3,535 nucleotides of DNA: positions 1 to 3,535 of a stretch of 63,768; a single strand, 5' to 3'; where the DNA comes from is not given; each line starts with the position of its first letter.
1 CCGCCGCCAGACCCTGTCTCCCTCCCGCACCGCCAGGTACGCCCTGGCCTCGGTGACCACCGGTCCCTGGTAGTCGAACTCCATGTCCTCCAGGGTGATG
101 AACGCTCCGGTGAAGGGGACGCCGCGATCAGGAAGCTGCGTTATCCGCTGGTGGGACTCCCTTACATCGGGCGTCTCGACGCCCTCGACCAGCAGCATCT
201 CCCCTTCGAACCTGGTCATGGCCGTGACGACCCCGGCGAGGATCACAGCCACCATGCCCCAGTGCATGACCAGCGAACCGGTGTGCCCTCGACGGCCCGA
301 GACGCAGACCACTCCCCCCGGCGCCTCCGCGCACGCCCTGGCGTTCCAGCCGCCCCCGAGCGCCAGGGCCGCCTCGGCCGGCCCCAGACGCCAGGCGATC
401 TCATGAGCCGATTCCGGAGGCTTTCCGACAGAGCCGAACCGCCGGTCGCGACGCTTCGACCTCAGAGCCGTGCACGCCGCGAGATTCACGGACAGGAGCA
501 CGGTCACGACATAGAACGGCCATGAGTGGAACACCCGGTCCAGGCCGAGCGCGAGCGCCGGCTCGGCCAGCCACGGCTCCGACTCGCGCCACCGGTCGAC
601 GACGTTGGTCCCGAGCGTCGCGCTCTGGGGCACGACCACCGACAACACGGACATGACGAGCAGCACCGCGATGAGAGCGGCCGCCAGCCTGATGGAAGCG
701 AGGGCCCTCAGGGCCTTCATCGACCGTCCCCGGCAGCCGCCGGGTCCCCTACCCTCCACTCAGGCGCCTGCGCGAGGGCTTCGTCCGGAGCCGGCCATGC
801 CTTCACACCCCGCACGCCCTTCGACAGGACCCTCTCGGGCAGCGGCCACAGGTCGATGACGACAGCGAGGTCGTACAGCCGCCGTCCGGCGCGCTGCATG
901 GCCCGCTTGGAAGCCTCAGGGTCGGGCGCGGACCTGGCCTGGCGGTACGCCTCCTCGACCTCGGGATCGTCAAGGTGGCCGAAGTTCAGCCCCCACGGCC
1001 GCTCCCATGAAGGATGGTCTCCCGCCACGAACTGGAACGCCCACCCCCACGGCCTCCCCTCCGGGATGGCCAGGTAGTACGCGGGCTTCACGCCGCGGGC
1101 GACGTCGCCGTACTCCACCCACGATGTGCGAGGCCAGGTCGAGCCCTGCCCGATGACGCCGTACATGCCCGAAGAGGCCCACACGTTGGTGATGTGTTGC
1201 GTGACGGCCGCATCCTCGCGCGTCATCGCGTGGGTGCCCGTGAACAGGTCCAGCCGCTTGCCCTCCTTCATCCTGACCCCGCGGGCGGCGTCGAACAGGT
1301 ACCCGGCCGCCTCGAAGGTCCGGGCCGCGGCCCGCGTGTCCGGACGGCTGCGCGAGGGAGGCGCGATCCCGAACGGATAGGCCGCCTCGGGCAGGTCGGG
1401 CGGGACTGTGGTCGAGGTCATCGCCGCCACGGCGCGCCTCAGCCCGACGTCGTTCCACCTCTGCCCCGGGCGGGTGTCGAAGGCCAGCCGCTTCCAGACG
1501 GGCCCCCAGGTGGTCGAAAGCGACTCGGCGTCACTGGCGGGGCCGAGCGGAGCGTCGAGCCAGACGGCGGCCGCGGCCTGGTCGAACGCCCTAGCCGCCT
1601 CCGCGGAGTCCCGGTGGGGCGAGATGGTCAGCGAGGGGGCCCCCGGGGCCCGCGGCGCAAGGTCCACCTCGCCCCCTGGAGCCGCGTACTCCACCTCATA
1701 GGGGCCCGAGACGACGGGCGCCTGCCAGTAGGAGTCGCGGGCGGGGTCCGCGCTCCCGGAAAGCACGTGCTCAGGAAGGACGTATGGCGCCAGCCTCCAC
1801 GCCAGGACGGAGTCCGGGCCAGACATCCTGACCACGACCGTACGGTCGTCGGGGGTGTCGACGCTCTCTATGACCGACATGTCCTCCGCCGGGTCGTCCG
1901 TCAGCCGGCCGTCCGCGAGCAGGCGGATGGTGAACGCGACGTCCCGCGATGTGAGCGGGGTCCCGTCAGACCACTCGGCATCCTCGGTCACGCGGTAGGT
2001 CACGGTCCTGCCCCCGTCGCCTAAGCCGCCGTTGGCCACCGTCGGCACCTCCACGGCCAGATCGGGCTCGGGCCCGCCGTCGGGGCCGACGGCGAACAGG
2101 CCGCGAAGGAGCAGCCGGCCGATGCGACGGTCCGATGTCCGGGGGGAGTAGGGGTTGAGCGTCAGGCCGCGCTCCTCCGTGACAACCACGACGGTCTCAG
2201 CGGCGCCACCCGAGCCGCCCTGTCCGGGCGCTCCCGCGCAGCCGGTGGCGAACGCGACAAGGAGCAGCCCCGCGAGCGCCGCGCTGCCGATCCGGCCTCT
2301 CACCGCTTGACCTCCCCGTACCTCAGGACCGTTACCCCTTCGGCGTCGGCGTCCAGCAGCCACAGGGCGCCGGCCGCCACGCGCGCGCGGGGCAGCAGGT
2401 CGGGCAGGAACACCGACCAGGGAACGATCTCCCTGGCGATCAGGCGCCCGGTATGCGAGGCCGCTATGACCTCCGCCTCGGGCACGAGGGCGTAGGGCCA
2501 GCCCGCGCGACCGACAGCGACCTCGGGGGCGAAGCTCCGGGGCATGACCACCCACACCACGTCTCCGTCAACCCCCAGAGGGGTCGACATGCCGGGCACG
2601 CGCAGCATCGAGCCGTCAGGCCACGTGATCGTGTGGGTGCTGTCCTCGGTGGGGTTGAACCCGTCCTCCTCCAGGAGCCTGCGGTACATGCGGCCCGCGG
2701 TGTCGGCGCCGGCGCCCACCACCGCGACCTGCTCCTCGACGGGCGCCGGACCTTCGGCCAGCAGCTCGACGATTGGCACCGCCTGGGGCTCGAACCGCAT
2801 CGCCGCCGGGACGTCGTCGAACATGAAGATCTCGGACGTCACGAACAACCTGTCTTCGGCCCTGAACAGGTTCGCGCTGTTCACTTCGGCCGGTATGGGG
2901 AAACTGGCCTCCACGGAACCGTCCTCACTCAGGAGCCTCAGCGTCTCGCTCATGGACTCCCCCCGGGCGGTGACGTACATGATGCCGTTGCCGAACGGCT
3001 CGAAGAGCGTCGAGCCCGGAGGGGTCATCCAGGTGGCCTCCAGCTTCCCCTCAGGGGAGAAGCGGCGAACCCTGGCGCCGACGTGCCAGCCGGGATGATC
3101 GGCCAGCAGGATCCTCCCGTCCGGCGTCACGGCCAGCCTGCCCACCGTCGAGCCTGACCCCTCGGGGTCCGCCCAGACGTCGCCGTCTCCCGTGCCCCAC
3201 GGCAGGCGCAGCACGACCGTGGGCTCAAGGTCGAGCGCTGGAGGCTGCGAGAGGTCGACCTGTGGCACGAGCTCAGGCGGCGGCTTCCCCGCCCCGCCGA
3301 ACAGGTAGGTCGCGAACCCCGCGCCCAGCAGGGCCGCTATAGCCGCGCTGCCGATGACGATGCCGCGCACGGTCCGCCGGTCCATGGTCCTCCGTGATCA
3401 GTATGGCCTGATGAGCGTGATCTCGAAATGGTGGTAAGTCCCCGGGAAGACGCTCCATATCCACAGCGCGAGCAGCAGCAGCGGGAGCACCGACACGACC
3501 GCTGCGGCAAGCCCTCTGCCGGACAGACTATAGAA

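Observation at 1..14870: Operon coupling a ~49-heme secreted cytochrome to its own System II (ResB/CcsA) maturation genes in a Gram-positive-type genome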

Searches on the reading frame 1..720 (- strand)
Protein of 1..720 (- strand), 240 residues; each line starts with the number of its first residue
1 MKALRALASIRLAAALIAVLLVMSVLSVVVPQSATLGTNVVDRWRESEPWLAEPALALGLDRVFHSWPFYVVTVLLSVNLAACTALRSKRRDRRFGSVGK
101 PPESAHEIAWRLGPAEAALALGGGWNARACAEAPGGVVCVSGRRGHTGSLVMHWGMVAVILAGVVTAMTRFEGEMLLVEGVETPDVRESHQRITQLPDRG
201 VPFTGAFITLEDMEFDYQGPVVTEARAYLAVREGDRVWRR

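Call 4: search_protein_families(library=pfam, proteins=[window:1-720:-], max_evalue=0.01)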
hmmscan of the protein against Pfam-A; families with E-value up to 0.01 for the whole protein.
window:1-720:- (240 aa): 1 family
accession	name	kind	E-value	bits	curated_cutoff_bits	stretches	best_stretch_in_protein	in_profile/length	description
PF05140.19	ResB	-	3.7e-20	72.6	24.6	1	11-219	2-220/486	ResB-like family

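Call 5: search_protein_families(library=ncbifam, proteins=[window:1-720:-], max_evalue=0.01)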
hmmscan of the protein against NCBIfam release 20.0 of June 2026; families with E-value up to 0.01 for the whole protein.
window:1-720:- (240 aa): 0 families

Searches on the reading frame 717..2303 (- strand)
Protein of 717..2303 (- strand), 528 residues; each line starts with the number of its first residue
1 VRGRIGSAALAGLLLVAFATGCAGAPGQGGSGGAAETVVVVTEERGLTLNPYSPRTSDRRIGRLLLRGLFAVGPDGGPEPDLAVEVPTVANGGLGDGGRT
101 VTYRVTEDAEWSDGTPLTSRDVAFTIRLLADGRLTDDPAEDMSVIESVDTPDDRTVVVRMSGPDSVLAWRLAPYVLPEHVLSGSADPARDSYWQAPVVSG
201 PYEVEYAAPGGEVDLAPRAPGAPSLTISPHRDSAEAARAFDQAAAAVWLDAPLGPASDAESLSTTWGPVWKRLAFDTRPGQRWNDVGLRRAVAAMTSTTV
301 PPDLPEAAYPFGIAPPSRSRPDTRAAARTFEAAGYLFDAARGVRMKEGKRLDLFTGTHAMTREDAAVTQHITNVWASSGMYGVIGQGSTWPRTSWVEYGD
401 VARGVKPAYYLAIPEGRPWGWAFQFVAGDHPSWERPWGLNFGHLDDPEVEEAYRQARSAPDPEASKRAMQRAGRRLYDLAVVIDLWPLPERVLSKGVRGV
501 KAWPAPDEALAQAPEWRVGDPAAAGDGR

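Call 4: search_protein_families(library=pfam, proteins=[window:717-2303:-], max_evalue=0.01)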
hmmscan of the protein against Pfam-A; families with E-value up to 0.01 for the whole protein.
window:717-2303:- (528 aa): 1 family
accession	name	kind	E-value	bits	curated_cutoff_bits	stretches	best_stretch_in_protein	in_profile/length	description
PF00496.27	SBP_bac_5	-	1.5e-21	77.4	32.4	1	94-293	12-223/368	Bacterial extracellular solute-binding proteins, family 5 Middle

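Call 5: search_protein_families(library=ncbifam, proteins=[window:717-2303:-], max_evalue=0.01)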
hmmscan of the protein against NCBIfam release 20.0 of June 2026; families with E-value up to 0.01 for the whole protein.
window:717-2303:- (528 aa): 4 families
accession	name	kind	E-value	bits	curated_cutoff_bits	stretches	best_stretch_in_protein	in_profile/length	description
NF045467.1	Opp4A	equivalog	1.8e-05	23.2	650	1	45-148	46-142/556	oligopeptide ABC transporter substrate-binding protein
TIGR04028.1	SBP_KPN_01854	hypoth_equivalog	6.2e-05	21.7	468.5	0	100-217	61-183/509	TIGR04028 family ABC transporter substrate-binding protein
TIGR02294.1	nickel_nikA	equivalog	0.00076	18.1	393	0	95-161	59-125/501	nickel ABC transporter substrate-binding protein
NF011684.0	PRK15104.1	equivalog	0.0012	17.7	947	1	58-133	62-130/543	oligopeptide ABC transporter substrate-binding protein OppA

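Call 62: search_solved_structures(query=window:717-2303:-, max_evalue=0.001)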
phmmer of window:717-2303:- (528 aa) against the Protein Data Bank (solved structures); distinct sequences matched with E-value up to 0.001: 30.
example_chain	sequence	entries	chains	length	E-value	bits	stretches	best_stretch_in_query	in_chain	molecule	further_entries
6hlx_A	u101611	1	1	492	2e-08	36.7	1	52-212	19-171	AgaA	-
6wm6_A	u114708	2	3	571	3.8e-08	35.9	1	97-220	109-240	Extracellular solute-binding protein, family 5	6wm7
2wok_A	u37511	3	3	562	3.9e-08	35.8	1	62-209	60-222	CLAVULANIC ACID BIOSYNTHESIS OLIGOPEPTIDE BINDING PROTEIN 2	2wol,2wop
8efz_A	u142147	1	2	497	1.3e-07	34.1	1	36-206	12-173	Extracellular solute-binding protein family 5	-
7kz8_A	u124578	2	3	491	3.6e-07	32.6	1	94-215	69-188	Peptide/nickel transport system substrate-binding protein AapF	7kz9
3drf_A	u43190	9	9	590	1.3e-06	30.8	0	320-461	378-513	Oligopeptide-binding protein oppA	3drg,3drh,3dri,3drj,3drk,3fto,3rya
6lzt_A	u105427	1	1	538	6.4e-06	28.5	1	93-204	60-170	Peptide ABC transporter, periplasmic peptide-binding protein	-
5yqw_A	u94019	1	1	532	6.6e-06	28.4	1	93-204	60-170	Peptide ABC transporter, periplasmic peptide-binding protein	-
7ebm_A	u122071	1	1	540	6.6e-06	28.4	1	93-204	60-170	Peptide ABC transporter, periplasmic peptide-binding protein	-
6lzu_A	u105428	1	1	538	6.7e-06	28.4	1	93-204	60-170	Peptide ABC transporter, periplasmic peptide-binding protein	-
6lzv_A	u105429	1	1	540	6.8e-06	28.4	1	93-204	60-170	Peptide ABC transporter, periplasmic peptide-binding protein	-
6lzw_A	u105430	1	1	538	6.8e-06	28.4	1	93-204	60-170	Peptide ABC transporter, periplasmic peptide-binding protein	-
6lzq_A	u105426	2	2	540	6.8e-06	28.4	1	93-204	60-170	Peptide ABC transporter, periplasmic peptide-binding protein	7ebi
5icq_A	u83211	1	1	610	1.5e-05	27.3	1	86-213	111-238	Methylocystis parvus OBBP MbnE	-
6tfq_A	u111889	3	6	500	2.3e-05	26.6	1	41-238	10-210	ABC transporter substrate-binding protein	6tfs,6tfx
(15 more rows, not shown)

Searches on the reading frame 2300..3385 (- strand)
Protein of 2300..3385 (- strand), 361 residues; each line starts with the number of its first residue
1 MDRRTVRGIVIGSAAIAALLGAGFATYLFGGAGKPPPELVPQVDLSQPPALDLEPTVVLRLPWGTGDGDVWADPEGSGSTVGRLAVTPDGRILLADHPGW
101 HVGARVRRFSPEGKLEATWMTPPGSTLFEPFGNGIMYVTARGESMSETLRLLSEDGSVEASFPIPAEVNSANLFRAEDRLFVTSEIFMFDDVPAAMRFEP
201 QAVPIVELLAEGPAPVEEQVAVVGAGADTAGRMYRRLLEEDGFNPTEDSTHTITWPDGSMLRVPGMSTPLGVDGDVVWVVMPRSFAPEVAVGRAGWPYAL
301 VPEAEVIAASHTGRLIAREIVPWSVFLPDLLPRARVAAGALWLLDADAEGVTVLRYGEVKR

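Call 4: search_protein_families(library=pfam, proteins=[window:2300-3385:-], max_evalue=0.01)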
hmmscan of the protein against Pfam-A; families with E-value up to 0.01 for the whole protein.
window:2300-3385:- (361 aa): 0 families

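Call 5: search_protein_families(library=ncbifam, proteins=[window:2300-3385:-], max_evalue=0.01)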
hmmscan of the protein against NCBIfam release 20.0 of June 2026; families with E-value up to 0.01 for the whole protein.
window:2300-3385:- (361 aa): 0 families

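Call 34: search_protein_families(library=pfam, proteins=[window:2300-3385:-], max_evalue=10)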
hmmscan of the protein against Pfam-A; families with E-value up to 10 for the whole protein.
window:2300-3385:- (361 aa): 1 family
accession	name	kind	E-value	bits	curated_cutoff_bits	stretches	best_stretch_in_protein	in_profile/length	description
PF08450.18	SGL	-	0.09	12.8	26.3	1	85-140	190-244/246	SMP-30/Gluconolactonase/LRE-like region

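Call 54: find_homologous_proteins(query=window:2300-3385:-, max_evalue=0.001)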
Query window:2300-3385:- (361 aa): 5 proteins with E <= 0.001 among 8000 candidates.
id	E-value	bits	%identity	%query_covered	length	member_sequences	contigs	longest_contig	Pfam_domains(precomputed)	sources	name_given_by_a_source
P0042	3.4e-236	801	100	100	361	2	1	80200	-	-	-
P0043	1.5e-122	427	56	100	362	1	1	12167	-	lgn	-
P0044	3.2e-113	397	53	100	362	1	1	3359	-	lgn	-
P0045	1.7e-104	368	52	100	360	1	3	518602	-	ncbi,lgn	-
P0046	4.1e-104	367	51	100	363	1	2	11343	-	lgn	-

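Call 58: predict_structure(alignment_id=A2)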
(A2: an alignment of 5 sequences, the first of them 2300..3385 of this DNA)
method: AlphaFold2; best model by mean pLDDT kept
length: 361 residues; sequences in the alignment: 5
mean_pLDDT: 70.7   pTM: 0.71
mean pLDDT of the five models: 70.7, 66.1, 63.5, 58.2, 44.5
residues with pLDDT >= 90: 23; 70-90: 207; 50-70: 70; < 50: 61
segments of 3 or more residues with pLDDT < 50: 1-34, 241-243, 285-297
pLDDT, mean of each block of 10 residues (from residue 1): 40 38 33 54 86 88 87 74 84 83 85 90 77 70 61 78 69 76 59 56 81 81 67 54 60 79 78 80 51 45 81 88 72 76 88 78 41
secondary structure, 60 per line:
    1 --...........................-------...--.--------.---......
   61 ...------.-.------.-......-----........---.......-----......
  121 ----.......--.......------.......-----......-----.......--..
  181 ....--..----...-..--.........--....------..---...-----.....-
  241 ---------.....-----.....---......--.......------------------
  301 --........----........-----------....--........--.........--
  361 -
elements in order: H3-29 E55-63 E81-86 E92-99 E103-109 E115-120 E125-131 E134-140 E147-153 E159-164 E173-176 E179-184 E201-209 E212-215 E235-239 E250-254 E260-264 E268-273 E276-282 E303-310 E315-322 E334-337 E340-347 E350-358

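Call 61: fold_search(model_id=the predicted structure, library=pdb)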
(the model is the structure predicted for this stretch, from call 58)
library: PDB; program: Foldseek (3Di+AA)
matches with E <= 10: 1058; with E <= 0.001: 70
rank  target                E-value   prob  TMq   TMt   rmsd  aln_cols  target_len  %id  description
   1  8yvm_A                2.1e-05  1.00  0.34  0.33   9.9       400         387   10  Neuraminidase of A/Switzerland/9715293/2013 H3N2 in complex with CAV-F34 Fab (released 2025-07-02)
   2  2dg0_A                5.2e-05  1.00  0.38  0.42   8.4       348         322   10  Crystal structure of Drp35, a 35kDa drug responsive protein from Staphylococcus aureus (released 2006-12-12)
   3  9osr_A                5.8e-05  1.00  0.35  0.33  11.7       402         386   10  Structure of Fab HB420 in complex with influenza H3N2 A/Moscow/10/1999 neuraminidase (released 2025-10-01)
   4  6tjg                  7.8e-05  1.00  0.32  0.35  11.6       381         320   11  Crystal structure of the computationally designed Cake8 protein (released 2020-05-06)
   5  2dso_F                8.7e-05  1.00  0.41  0.45   7.8       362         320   13  Crystal structure of D138N mutant of Drp35, a 35kDa drug responsive protein from Staphylococcus aureus (released 2006-12-12)
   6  1v04                  8.7e-05  1.00  0.37  0.39   8.6       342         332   12  serum paraoxonase by directed evolution (released 2004-04-23)
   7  6q20_A                8.7e-05  1.00  0.37  0.35   9.3       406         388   10  Crystal structure of human 1E01 Fab in complex with influenza virus neuraminidase from A/Japan/305/1957 (H2N2) (released 2019-10-23)
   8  2dso_E                9.1e-05  1.00  0.40  0.44   8.4       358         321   12  Crystal structure of D138N mutant of Drp35, a 35kDa drug responsive protein from Staphylococcus aureus (released 2006-12-12)
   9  8g3z_A                9.1e-05  1.00  0.38  0.36  11.6       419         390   10  Neuraminidase of B/Massachusetts/02/2012 (Yamagata) in complex with 4 FNI17 Fab molecules (released 2023-05-31)
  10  9md2_A                9.1e-05  1.00  0.37  0.35   9.2       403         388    9  Neuraminidase in complex with mAb 5-6 (released 2025-08-27)
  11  3sre                  9.1e-05  1.00  0.36  0.39   8.9       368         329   12  Serum paraoxonase-1 by directed evolution at pH 6.5 (released 2012-03-21)
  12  2dso_A                1.0e-04  1.00  0.40  0.43   8.3       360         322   12  Crystal structure of D138N mutant of Drp35, a 35kDa drug responsive protein from Staphylococcus aureus (released 2006-12-12)
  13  9mqw_A                1.1e-04  1.00  0.37  0.35   8.5       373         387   10  Crystal structure of influenza virus N2 neuraminidase from A/Singapore/INFIMH-16-0019/2016 (H3N2) (released 2025-07-23)
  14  4hho                  1.1e-04  1.00  0.38  0.41   8.7       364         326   13  Serum paraoxonase-1 by directed evolution with the H115W mutation (released 2013-03-27)
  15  7nyq_B                1.2e-04  1.00  0.28  0.35  11.3       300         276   12  Crystal structure of the Mei-P26 NHL domain (released 2022-05-04)
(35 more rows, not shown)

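Call 65: find_related_loci(query=A2, collection=metagenome_contigs, flank=10000)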
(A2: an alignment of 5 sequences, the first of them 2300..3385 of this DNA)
Query A2 (361 aa) in metagenome_contigs; peptide patterns used: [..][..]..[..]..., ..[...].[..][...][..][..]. (x = any residue, [..] = any of these).
199 stretches matched a pattern, but none encodes a relative of the query by tblastn (E <= 1e-3).
